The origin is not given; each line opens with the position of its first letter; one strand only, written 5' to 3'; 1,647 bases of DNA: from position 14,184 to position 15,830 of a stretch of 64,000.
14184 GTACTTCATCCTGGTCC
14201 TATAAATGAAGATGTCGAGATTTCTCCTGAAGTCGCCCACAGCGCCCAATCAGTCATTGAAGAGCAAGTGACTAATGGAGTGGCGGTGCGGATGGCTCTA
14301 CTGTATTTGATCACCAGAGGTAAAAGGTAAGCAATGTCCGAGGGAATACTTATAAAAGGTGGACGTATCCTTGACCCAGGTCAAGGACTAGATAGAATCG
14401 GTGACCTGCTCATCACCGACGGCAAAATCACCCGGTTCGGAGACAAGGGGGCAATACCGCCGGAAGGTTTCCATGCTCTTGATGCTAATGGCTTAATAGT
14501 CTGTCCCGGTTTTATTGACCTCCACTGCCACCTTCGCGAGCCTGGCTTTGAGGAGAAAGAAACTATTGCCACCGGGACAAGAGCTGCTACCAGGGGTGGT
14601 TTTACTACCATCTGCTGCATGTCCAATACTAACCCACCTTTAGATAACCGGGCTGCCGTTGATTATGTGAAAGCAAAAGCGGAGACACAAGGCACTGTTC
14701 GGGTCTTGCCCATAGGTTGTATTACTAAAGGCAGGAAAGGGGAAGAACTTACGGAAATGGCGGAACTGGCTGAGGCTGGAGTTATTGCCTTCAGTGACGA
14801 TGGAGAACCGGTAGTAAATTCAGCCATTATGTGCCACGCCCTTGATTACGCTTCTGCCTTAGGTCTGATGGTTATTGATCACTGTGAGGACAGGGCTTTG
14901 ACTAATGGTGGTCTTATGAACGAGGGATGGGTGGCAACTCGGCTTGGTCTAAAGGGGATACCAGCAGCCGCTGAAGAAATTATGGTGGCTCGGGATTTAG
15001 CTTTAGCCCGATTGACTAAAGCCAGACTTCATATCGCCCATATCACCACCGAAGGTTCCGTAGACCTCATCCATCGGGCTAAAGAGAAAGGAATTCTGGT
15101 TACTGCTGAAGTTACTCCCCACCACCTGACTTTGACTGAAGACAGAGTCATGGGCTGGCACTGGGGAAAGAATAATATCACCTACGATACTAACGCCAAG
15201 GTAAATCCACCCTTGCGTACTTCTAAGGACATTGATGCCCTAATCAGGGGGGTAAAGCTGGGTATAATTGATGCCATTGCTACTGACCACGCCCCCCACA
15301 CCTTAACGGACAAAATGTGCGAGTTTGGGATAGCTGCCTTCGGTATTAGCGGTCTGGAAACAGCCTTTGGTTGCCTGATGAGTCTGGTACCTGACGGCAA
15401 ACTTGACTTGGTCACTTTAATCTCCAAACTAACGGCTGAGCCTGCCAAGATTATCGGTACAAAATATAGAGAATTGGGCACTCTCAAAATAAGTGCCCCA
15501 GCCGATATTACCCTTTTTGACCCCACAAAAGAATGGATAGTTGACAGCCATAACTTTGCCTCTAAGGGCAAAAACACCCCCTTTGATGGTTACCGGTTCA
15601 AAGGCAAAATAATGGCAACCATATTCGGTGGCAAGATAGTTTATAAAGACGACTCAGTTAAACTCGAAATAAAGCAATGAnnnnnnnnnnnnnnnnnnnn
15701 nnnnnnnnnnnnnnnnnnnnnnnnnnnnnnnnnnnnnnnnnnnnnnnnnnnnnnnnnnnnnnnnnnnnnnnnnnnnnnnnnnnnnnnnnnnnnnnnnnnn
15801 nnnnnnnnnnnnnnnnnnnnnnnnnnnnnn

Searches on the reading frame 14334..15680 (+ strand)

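Call 51: search_protein_families(library=pfam, proteins=[window:14334-15680:+], max_evalue=0.00001)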
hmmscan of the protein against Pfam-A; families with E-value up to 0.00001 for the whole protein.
window:14334-15680:+ (448 aa): 3 families
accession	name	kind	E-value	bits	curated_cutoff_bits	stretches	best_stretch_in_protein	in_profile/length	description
PF01979.26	Amidohydro_1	-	2.6e-27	96.4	25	1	55-436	1-345/345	Amidohydrolase family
PF07969.17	Amidohydro_3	-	7e-13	49.3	29.7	1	74-437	157-472/472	Amidohydrolase family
PF12890.13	DHOase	-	2.2e-12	47.7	21.2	1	55-240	3-140/142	Dihydro-orotase-like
